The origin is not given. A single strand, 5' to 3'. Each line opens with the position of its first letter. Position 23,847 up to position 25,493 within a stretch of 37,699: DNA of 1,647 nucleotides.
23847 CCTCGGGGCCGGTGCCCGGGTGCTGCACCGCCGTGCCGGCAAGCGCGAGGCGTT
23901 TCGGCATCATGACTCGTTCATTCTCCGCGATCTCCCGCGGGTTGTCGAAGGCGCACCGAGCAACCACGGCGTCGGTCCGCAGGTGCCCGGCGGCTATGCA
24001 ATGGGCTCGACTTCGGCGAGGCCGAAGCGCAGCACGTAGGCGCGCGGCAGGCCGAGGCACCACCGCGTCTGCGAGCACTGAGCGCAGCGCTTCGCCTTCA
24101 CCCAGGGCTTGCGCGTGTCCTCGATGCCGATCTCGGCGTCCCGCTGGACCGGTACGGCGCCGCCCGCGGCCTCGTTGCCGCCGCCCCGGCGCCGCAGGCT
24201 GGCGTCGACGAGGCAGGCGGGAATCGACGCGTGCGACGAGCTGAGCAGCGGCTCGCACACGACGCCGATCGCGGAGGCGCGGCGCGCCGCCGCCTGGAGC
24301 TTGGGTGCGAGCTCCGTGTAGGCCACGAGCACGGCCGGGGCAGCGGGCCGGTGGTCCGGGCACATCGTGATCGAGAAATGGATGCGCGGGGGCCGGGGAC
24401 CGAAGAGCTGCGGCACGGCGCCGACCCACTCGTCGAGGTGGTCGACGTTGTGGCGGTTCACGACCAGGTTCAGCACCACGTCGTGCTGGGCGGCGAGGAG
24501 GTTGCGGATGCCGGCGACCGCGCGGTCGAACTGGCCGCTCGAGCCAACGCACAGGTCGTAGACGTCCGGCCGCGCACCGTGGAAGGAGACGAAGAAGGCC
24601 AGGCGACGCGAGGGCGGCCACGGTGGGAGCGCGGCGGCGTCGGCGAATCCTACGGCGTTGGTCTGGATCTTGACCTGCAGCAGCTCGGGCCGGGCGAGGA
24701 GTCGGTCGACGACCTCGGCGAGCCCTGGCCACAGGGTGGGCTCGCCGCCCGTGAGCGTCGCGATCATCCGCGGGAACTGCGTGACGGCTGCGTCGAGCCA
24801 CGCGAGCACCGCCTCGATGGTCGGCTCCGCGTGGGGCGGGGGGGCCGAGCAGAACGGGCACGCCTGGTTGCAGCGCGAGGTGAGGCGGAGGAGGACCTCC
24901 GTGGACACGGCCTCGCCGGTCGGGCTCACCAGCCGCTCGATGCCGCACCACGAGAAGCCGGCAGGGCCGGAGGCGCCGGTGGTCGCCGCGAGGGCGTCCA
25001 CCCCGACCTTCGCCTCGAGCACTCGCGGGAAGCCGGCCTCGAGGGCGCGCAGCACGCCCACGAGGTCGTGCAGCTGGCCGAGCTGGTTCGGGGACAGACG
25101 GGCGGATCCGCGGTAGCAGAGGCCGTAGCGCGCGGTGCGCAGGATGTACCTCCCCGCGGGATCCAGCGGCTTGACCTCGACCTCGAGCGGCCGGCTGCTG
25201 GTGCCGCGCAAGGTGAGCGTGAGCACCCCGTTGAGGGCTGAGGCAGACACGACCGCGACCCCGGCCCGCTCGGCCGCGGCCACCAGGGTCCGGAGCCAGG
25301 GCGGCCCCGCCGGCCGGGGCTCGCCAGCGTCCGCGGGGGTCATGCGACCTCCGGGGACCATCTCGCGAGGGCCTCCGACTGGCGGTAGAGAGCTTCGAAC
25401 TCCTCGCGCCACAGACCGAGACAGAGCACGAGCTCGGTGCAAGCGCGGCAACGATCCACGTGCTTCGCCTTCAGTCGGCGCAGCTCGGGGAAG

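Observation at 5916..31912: Cluster-specific ~80-aa module fused to seven or eight otherwise unrelated proteins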

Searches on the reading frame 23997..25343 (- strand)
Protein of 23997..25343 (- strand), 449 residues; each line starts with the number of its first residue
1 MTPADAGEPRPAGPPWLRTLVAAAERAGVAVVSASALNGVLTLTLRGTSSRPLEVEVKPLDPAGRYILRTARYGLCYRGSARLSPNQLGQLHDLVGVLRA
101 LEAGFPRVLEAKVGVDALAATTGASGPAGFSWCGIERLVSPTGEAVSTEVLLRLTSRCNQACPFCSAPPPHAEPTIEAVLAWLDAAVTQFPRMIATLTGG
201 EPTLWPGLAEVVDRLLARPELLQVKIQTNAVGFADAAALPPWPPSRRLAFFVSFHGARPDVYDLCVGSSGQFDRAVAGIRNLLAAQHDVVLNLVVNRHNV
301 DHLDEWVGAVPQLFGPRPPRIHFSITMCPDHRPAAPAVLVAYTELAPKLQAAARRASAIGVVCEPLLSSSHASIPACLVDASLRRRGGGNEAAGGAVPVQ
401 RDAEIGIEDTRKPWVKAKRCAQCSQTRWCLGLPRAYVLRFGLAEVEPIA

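Call 14: search_protein_families(library=ncbifam, proteins=[window:23997-25340:-], max_evalue=0.01)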
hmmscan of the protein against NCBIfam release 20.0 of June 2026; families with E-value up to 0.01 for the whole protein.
window:23997-25340:- (448 aa): 31 families (the best 25 are shown)
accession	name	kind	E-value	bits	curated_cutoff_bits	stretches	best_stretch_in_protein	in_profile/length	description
TIGR03977.1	rSAM_pair_HxsC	equivalog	9.7e-20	70.6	267.9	1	146-307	24-188/292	His-Xaa-Ser system radical SAM maturase HxsC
TIGR03470.1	HpnH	equivalog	1e-11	44.4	225.05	1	151-297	32-175/318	adenosyl-hopene transferase HpnH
TIGR04250.1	SCM_rSAM_ScmE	equivalog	5.2e-11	42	400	1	151-304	7-160/358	SynChlorMet cassette radical SAM/SPASM protein ScmE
TIGR02109.1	PQQ_syn_pqqE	equivalog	1.5e-10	40.6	381.35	1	148-306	8-166/358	pyrroloquinoline quinone biosynthesis protein PqqE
TIGR03962.1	mycofact_rSAM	equivalog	1.8e-10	40.5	265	1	152-306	17-170/339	mycofactocin radical SAM maturase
NF045646.2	rSAM_Se_TrsS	equivalog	2.7e-10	39.4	490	1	146-301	85-243/441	radical SAM (seleno)protein TrsS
TIGR04251.1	SCM_rSAM_ScmF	equivalog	6.7e-10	38.9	400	1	151-306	8-166/353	SynChlorMet cassette radical SAM/SPASM protein ScmF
TIGR02666.1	moaA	equivalog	6.4e-09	35.2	284.05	1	151-298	14-168/336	GTP 3',8-cyclase MoaA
NF045702.1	rSAM_GDGT_ether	equivalog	3.2e-08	32.6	450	1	149-238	88-182/486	tetraether lipid synthase Tes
NF049973.1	radical_Rv1681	equivalog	8e-08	31.6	380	1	156-300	81-225/326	Rv1681 family radical SAM protein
TIGR02668.1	moaA_archaeal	equivalog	1.6e-07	30.6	325.25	1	148-306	11-170/303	GTP 3',8-cyclase MoaA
NF033640.1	N_Twi_rSAM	subfamily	1.9e-07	30.5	170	1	195-330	177-315/398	twitch domain-containing radical SAM protein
NF050035.1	rSAM_WgK_link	exception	4.4e-07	29.2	650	1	151-304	13-166/367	radical SAM/SPASM peptide maturase WgkB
TIGR04053.2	TIGR04053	equivalog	7e-07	28.8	395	1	152-307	13-171/366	TIGR04053 family radical SAM/SPASM domain-containing protein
TIGR04054.1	rSAM_NirJ1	equivalog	8e-07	28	650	1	149-305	38-193/387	putative heme d1 biosynthesis radical SAM protein NirJ1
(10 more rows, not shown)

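Call 71: find_homologous_proteins(query=window:23997-25343:-, max_evalue=1e-10)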
Query window:23997-25343:- (449 aa): 48 proteins with E <= 1e-10 among 8000 candidates.
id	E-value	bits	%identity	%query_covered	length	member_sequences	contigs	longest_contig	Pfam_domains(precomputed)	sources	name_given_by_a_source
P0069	2.0e-298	1007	100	100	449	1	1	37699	PF04055.28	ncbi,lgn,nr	ncbi:MAG: radical SAM protein [Deltaproteobacteria bacterium]|nr:radical SAM protein [Deltaproteobac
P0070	1.2e-221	755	76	100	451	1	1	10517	PF04055.28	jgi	jgi:pyruvate-formate lyase-activating enzyme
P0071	4.2e-163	561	61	97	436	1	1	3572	PF04055.28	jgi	jgi:pyruvate-formate lyase-activating enzyme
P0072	4.4e-163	561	62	98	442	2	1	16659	PF04055.28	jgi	jgi:pyruvate-formate lyase-activating enzyme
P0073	2.3e-154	533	59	97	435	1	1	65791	PF04055.28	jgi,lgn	jgi:hypothetical protein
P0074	5.1e-154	532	60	97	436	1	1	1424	PF04055.28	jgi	jgi:uncharacterized Fe-S cluster-containing radical SAM superfamily protein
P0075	3.4e-148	512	58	97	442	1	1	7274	PF04055.28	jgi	jgi:pyruvate-formate lyase-activating enzyme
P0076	4.2e-139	482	55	96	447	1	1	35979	PF04055.28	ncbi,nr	ncbi:MAG: radical SAM protein [Deltaproteobacteria bacterium]|nr:radical SAM protein [Deltaproteobac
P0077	2.3e-136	473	54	99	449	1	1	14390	PF04055.28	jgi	jgi:pyruvate-formate lyase-activating enzyme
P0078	1.8e-134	467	53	97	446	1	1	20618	PF04055.28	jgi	jgi:hypothetical protein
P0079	2.0e-134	467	52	99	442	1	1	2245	PF04055.28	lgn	-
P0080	7.8e-130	452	53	91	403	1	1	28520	PF04055.28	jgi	jgi:hypothetical protein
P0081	9.8e-127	442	52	96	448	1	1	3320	PF04055.28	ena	-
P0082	1.4e-126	441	51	99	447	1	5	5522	PF04055.28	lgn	-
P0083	7.4e-124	432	47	96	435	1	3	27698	PF04055.28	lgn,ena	-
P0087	4.2e-109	383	49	98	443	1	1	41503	PF04055.28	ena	-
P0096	2.6e-83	298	44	84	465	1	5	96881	PF04055.28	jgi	jgi:pyruvate-formate lyase-activating enzyme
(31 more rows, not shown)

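Call 72: find_encoding_contigs(protein=P0073, flank=10000, max_places=1)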
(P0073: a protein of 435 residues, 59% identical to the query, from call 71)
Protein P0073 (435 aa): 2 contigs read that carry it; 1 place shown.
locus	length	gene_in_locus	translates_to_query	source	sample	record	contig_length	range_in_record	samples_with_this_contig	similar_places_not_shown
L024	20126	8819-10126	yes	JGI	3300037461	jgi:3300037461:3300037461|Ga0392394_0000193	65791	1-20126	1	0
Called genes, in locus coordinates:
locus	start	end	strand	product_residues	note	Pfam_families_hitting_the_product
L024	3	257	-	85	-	?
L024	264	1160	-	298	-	PF04055:Radical_SAM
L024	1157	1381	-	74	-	-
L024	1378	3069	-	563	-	PF04055:Radical_SAM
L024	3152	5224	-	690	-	PF15780:ASH (faint), PF22544:HYDIN_VesB_CFA65-like_Ig (faint), PF21671:CPL1-like (weak)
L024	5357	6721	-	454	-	PF00148:Oxidored_nitro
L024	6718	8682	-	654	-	PF00148:Oxidored_nitro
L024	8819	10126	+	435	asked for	PF04055:Radical_SAM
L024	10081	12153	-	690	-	-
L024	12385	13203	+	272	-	-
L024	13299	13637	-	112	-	-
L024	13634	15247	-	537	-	PF13231:PMT_2 (weak)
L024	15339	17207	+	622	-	PF02310:B12-binding, PF04055:Radical_SAM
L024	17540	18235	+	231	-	-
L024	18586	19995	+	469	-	PF02310:B12-binding, PF04055:Radical_SAM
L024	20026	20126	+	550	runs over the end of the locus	-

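Call 73: find_encoding_contigs(protein=P0076, flank=10000, max_places=1)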
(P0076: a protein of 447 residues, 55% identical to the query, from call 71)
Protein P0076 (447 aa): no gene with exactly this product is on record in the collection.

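Call 74: find_encoding_contigs(protein=P0087, flank=10000, max_places=1)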
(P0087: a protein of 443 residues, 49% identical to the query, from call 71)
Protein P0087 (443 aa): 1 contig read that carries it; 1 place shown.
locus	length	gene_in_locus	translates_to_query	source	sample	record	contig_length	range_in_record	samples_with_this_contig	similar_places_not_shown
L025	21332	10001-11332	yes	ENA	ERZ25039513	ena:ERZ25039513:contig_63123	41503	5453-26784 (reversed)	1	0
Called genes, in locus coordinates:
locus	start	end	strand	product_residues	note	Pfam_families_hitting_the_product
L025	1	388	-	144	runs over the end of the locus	-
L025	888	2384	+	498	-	-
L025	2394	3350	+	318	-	-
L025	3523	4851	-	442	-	PF02543:Carbam_trans_N, PF22521:HypF_C_2 (faint), PF16861:Carbam_trans_C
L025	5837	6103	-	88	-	-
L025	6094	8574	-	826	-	PF00148:Oxidored_nitro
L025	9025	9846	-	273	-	PF00142:Fer4_NifH, PF01656:CbiA, PF10609:ParA (faint)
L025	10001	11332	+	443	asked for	PF04055:Radical_SAM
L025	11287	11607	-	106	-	-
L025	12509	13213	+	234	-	-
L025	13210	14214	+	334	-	PF04055:Radical_SAM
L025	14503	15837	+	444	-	-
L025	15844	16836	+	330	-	PF04055:Radical_SAM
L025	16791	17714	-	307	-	PF04055:Radical_SAM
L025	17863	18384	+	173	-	PF27806:HxsD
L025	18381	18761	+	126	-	-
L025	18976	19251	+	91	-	-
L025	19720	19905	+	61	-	-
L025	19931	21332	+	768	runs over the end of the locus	PF04055:Radical_SAM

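Call 75: find_encoding_contigs(protein=P0096, flank=10000, max_places=1)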
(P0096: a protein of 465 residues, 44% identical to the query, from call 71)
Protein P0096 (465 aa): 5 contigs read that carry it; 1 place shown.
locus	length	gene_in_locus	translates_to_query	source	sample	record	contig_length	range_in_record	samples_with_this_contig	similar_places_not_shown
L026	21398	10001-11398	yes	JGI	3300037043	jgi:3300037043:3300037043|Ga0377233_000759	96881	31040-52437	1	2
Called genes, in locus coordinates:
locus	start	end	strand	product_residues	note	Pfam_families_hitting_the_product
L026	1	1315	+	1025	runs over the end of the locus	PF20703:nSTAND1, PF03781:FGE-sulfatase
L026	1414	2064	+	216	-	PF00440:TetR_N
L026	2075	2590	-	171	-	-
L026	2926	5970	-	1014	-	-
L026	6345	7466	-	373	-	-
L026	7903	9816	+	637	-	-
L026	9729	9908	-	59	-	-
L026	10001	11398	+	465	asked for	PF04055:Radical_SAM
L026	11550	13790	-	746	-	PF04055:Radical_SAM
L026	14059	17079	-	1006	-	-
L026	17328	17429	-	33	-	-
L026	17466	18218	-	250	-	PF04445:SAM_MT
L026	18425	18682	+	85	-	-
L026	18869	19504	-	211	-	-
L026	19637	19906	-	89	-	PF00069:Pkinase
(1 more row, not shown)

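Call 76: find_encoding_contigs(protein=P0080, flank=10000, max_places=1)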
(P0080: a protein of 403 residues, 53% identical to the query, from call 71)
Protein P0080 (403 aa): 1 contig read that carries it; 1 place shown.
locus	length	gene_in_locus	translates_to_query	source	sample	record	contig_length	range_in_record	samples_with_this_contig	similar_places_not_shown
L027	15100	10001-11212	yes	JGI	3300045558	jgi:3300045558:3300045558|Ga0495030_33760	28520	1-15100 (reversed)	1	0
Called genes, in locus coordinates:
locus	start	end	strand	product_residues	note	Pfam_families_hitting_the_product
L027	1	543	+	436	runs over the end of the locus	PF00498:FHA, PF16697:Yop-YscD_cpl, PF20232:T6SS_FHA_C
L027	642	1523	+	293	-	-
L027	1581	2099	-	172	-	-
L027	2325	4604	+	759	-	-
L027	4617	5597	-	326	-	-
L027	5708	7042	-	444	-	PF00148:Oxidored_nitro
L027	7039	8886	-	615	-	PF00148:Oxidored_nitro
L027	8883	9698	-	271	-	PF00142:Fer4_NifH, PF01656:CbiA, PF10609:ParA (faint), PF13614:AAA_31 (faint)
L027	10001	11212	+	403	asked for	PF04055:Radical_SAM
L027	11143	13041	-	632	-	PF04055:Radical_SAM, PF13489:Methyltransf_23, PF08241:Methyltransf_11, PF08242:Methyltransf_12, PF13649:Methyltransf_25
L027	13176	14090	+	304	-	PF04055:Radical_SAM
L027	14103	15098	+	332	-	?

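Call 77: find_encoding_contigs(protein=P0083, flank=10000, max_places=1)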
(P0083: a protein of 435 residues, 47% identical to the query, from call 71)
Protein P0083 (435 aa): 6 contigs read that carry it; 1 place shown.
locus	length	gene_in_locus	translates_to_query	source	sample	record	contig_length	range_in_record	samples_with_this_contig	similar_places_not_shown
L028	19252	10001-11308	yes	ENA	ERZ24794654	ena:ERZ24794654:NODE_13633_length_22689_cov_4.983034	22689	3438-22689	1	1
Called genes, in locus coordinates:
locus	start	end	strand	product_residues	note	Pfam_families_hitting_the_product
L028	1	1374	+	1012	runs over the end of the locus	PF04885:Stig1 (weak)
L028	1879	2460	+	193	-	-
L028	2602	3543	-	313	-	PF04055:Radical_SAM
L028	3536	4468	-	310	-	PF04055:Radical_SAM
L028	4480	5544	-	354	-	PF04055:Radical_SAM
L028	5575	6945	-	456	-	PF00148:Oxidored_nitro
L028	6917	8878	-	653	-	PF00148:Oxidored_nitro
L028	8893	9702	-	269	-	PF00142:Fer4_NifH, PF01656:CbiA, PF10609:ParA (faint), PF13614:AAA_31 (weak)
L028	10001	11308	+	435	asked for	PF04055:Radical_SAM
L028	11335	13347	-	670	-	PF04055:Radical_SAM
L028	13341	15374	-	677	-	PF04055:Radical_SAM, PF13186:SPASM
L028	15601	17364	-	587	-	PF01268:FTHFS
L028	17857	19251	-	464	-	?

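Call 92: predict_structure(alignment_id=A9)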
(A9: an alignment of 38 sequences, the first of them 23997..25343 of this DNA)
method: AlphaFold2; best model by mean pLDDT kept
length: 449 residues; sequences in the alignment: 38
mean_pLDDT: 87.0   pTM: 0.83
mean pLDDT of the five models: 87.0, 86.3, 84.8, 84.6, 83.7
residues with pLDDT >= 90: 269; 70-90: 130; 50-70: 25; < 50: 25
segments of 3 or more residues with pLDDT < 50: 1-8, 118-129, 389-393
pLDDT, mean of each block of 10 residues (from residue 1): 42 83 92 83 81 88 92 89 89 97 90 59 42 80 88 90 82 81 85 92 95 96 97 96 95 98 96 98 97 97 98 96 80 86 96 97 90 91 73 70 83 89 91 91 92
secondary structure, 60 per line:
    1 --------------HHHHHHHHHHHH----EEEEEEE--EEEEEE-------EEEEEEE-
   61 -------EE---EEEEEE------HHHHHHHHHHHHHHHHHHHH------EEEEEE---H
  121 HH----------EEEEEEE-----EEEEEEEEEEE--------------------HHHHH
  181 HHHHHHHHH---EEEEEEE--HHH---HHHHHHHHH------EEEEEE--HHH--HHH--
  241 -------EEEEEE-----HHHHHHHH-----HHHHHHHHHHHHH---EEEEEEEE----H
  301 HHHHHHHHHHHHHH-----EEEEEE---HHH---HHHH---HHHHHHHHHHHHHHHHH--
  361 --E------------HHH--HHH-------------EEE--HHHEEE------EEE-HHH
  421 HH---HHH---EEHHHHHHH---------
elements in order: H15-26 E31-37 E40-45 E53-59 E73-78 H85-104 E111-116 E133-139 E145-155 H176-189 E193-199 H208-216 E223-228 E248-253 H259-266 H272-284 E288-295 H300-314 E320-325 H335-338 H342-358 E397-399 E405-407 E414-416 H418-422 H434-440

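Call 95: fold_search(model_id=the predicted structure, library=pdb)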
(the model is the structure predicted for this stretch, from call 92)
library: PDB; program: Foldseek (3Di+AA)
matches with E <= 10: 860; with E <= 0.001: 93
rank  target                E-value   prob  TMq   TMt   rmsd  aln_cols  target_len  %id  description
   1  6efn                  4.1e-10  1.00  0.40  0.47   3.9       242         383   19  Structure of a RiPP maturase, SkfB (released 2018-10-24)
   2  5vsl_A                4.5e-08  1.00  0.37  0.60   4.0       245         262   19  Crystal structure of viperin with bound [4Fe-4S] cluster and S-adenosylhomocysteine (SAH) (released 2017-06-14)
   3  9dgw_B                5.7e-08  1.00  0.38  0.57   9.7       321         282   17  X-ray crystal structure of the Viperin-like enzyme from T. virens with bound CTP and SAM (released 2025-02-12)
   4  6q2p_B                7.7e-08  1.00  0.38  0.55   4.3       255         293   18  Crystal structure of mouse viperin bound to cytidine triphosphate and S-adenosylhomocysteine (released 2020-01-22)
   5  9dfw_C                8.7e-08  1.00  0.39  0.59   4.2       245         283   21  X-ray crystal structure of an engineered Viperin-like enzyme from T. virens with bound CTP and SAM (released 2025-02-12)
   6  6q2p_A                9.8e-08  1.00  0.38  0.55   4.3       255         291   18  Crystal structure of mouse viperin bound to cytidine triphosphate and S-adenosylhomocysteine (released 2020-01-22)
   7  5vsm_A                1.0e-07  1.00  0.38  0.62   3.9       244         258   19  Crystal structure of viperin with bound [4Fe-4S] cluster, 5'-deoxyadenosine, and L-methionine (released 2017-06-14)
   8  5vsm_B                1.1e-07  1.00  0.37  0.63   4.1       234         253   20  Crystal structure of viperin with bound [4Fe-4S] cluster, 5'-deoxyadenosine, and L-methionine (released 2017-06-14)
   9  5vsl_B                1.1e-07  1.00  0.37  0.62   4.1       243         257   20  Crystal structure of viperin with bound [4Fe-4S] cluster and S-adenosylhomocysteine (SAH) (released 2017-06-14)
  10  9dfw_A                1.4e-07  1.00  0.38  0.58   4.5       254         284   20  X-ray crystal structure of an engineered Viperin-like enzyme from T. virens with bound CTP and SAM (released 2025-02-12)
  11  9dfw_B                1.9e-07  1.00  0.38  0.55   9.0       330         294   17  X-ray crystal structure of an engineered Viperin-like enzyme from T. virens with bound CTP and SAM (released 2025-02-12)
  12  6q2q_A                2.0e-07  1.00  0.36  0.53  11.8       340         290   16  Crystal structure of mouse viperin bound to uridine triphosphate and S-adenosylhomocysteine (released 2020-01-22)
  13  9dgw_C                2.1e-07  1.00  0.39  0.60   9.3       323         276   17  X-ray crystal structure of the Viperin-like enzyme from T. virens with bound CTP and SAM (released 2025-02-12)
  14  6q2q_B                2.3e-07  1.00  0.36  0.53   4.7       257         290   16  Crystal structure of mouse viperin bound to uridine triphosphate and S-adenosylhomocysteine (released 2020-01-22)
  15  7vob                  2.4e-07  1.00  0.34  0.46   3.1       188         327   21  The crystal structure of a Radical SAM Enzyme BlsE involved in the Biosynthesis of Blasticidin S (released 2022-05-04)
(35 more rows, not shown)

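Call 100: search_protein_families(library=pfam, proteins=[L027:2325-4601:+, L024:13637-15247:-], max_evalue=1)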
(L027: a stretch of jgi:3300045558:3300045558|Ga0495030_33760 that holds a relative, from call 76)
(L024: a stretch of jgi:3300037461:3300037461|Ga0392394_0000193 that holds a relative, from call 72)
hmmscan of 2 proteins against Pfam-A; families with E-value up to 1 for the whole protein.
L027:2325-4601:+ (759 aa): 2 families
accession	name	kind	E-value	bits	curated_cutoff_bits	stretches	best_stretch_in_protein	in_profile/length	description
PF21806.3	DUF6879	-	0.0053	16.7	23.9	1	80-145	60-125/167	Family of unknown function (DUF6879)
PF08021.17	FAD_binding_9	-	0.097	13.3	23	1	258-296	75-113/120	Siderophore-interacting FAD-binding domain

L024:13637-15247:- (537 aa): 2 families
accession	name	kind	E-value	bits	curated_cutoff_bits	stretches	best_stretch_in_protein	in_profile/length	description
PF13231.12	PMT_2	-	4.2e-06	27.5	26.1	1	94-236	18-157/160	Dolichyl-phosphate-mannose-protein mannosyltransferase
PF24119.1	DUF7393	-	0.23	11.6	27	1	78-101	9-28/48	Domain of unknown function (DUF7393)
